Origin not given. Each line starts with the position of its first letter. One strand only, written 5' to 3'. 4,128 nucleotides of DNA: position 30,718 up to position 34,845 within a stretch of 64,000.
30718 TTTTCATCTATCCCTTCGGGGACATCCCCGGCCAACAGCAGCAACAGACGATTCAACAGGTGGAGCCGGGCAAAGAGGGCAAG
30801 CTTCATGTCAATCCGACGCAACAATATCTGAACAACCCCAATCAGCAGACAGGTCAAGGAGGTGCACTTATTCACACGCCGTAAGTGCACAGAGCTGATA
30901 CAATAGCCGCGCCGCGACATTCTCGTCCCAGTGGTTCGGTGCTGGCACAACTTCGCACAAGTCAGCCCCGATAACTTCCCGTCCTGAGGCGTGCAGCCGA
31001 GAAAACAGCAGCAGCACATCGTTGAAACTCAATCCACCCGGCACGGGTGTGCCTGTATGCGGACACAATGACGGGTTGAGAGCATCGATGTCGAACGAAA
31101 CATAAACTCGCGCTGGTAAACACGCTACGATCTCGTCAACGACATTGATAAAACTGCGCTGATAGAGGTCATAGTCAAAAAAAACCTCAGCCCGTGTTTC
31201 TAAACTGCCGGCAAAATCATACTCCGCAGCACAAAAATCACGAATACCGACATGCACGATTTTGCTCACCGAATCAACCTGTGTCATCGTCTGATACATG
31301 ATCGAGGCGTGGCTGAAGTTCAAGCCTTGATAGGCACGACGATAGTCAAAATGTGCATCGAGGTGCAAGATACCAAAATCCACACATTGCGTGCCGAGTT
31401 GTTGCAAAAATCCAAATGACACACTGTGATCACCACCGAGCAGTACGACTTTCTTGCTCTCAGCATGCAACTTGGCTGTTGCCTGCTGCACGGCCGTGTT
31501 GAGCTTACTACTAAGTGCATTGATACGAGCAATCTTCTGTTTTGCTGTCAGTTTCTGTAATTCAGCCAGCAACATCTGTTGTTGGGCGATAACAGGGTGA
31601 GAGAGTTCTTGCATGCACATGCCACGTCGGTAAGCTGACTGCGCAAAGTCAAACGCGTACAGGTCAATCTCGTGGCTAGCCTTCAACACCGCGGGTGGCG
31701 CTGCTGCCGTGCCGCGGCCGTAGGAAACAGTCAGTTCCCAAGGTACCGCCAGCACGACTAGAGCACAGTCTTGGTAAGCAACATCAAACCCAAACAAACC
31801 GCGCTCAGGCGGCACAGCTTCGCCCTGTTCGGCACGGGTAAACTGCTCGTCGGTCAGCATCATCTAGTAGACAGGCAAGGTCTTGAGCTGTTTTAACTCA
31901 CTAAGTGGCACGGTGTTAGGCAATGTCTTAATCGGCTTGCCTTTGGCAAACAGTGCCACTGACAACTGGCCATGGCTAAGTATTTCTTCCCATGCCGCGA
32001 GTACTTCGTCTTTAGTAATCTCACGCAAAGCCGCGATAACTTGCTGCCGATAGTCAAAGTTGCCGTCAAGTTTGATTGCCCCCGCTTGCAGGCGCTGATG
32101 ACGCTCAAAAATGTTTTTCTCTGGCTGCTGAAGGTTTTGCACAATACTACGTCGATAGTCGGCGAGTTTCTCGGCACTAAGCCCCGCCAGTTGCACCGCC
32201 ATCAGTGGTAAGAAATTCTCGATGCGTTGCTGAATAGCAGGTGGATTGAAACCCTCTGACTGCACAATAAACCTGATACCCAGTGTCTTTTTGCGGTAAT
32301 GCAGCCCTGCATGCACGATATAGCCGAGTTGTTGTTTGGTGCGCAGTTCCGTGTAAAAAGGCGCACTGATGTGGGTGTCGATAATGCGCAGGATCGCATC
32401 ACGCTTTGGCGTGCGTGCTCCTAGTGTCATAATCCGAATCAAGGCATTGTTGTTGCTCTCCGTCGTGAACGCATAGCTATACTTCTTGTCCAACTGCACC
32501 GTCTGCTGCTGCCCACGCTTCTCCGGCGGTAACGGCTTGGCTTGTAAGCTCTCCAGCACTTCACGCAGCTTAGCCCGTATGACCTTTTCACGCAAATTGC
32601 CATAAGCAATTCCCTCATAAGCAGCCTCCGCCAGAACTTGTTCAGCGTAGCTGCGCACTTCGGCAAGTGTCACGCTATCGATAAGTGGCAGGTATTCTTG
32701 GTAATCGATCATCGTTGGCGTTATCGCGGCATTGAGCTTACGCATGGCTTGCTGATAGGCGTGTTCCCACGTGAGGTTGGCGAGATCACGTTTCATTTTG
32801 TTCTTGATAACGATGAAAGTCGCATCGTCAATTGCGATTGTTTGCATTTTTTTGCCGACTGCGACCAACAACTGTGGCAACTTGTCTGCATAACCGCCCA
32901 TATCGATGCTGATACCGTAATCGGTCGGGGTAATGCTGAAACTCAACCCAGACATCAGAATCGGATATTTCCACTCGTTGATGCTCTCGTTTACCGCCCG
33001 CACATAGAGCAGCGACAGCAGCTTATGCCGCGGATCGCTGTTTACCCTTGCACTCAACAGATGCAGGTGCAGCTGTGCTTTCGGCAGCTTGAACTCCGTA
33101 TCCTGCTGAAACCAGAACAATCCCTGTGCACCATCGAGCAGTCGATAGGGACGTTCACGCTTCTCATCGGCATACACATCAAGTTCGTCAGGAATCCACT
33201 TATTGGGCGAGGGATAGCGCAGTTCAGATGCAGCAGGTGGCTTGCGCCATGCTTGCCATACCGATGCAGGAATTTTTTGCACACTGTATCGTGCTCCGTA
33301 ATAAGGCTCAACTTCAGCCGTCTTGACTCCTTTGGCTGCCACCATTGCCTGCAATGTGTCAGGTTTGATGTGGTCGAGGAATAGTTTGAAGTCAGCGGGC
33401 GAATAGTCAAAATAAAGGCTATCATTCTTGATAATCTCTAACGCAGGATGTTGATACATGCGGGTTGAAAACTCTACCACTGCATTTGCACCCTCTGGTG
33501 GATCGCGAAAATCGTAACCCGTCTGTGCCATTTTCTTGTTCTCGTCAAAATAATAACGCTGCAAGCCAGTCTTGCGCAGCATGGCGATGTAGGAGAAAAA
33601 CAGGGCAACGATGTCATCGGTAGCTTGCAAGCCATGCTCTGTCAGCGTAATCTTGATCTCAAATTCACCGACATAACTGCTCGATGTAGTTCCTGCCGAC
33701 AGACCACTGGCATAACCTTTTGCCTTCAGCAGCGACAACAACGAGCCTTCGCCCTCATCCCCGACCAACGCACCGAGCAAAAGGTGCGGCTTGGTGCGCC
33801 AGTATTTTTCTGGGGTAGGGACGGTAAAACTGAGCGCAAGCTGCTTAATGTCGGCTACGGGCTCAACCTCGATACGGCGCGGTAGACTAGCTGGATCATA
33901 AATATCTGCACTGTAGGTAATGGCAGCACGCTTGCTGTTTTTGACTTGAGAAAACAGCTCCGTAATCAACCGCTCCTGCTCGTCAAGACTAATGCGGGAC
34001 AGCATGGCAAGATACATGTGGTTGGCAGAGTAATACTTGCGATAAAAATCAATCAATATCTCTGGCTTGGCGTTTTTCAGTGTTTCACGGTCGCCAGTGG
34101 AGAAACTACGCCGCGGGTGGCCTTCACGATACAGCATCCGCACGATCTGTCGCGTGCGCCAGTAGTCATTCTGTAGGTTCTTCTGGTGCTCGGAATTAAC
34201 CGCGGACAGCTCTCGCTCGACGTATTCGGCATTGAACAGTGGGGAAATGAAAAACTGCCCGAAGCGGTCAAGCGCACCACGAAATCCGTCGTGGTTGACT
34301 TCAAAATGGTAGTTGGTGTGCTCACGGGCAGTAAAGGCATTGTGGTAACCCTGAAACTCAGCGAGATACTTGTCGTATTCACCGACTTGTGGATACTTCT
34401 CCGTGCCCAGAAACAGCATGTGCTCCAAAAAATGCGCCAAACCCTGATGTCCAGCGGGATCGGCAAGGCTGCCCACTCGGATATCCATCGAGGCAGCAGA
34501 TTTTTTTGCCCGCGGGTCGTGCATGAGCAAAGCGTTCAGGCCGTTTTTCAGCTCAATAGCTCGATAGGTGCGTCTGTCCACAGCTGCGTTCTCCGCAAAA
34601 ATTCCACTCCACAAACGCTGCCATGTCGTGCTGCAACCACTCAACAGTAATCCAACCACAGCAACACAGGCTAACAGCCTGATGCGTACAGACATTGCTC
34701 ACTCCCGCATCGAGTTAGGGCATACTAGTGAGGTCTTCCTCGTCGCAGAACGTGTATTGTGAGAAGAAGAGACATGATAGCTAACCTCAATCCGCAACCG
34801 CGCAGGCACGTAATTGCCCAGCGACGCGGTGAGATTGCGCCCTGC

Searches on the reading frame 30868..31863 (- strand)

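Call 65: search_protein_families(library=pfam, proteins=[window:30868-31863:-], max_evalue=0.0001)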
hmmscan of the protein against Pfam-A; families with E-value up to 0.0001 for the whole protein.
window:30868-31863:- (331 aa): 1 family
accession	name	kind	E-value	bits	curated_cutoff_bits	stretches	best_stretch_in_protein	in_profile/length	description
PF00491.26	Arginase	-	1.3e-52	179.4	22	1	35-324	3-277/280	Arginase family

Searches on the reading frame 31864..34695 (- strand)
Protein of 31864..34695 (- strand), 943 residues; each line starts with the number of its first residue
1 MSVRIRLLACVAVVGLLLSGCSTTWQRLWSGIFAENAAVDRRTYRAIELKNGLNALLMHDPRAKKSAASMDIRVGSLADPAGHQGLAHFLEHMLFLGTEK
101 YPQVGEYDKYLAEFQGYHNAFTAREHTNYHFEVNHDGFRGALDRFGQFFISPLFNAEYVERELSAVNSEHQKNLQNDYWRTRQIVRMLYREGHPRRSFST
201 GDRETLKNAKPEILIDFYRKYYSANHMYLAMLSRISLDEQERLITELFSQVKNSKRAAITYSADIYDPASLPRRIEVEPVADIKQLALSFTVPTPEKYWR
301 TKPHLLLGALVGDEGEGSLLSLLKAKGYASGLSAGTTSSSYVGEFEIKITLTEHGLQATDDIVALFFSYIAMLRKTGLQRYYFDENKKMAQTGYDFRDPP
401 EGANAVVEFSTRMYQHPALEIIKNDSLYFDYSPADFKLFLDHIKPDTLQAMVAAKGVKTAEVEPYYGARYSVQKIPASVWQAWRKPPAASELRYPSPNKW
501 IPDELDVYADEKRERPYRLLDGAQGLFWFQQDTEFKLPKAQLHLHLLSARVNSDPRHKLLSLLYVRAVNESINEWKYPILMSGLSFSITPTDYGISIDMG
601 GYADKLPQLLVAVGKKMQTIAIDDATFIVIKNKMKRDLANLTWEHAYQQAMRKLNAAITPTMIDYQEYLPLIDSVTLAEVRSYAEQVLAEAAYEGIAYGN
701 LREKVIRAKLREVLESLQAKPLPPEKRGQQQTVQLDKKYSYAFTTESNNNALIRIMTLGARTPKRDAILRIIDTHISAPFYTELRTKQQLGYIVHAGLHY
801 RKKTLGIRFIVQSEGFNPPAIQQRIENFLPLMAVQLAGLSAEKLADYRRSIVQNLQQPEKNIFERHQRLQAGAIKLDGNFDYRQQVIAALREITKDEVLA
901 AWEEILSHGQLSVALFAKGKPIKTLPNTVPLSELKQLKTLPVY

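Call 14: search_protein_families(library=pfam, proteins=[window:31864-34695:-], max_evalue=0.001)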
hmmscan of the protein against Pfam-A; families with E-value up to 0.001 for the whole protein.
window:31864-34695:- (943 aa): 4 families
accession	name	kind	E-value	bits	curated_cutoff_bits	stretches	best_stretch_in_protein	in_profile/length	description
PF16187.10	Peptidase_M16_M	-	2.7e-63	214.1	29.7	1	394-669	1-282/284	Middle or third domain of peptidase_M16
PF05193.26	Peptidase_M16_C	-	6e-39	134.2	23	2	211-388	4-179/181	Peptidase M16 inactive domain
PF00675.25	Peptidase_M16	-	5e-35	121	22.3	1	56-188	3-145/149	Insulinase (Peptidase family M16)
PF22456.1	PqqF-like_C_4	-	2.2e-24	85.9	27.5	1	775-869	5-99/100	PQQ synthase PqqF-like, C-terminal lobe domain 4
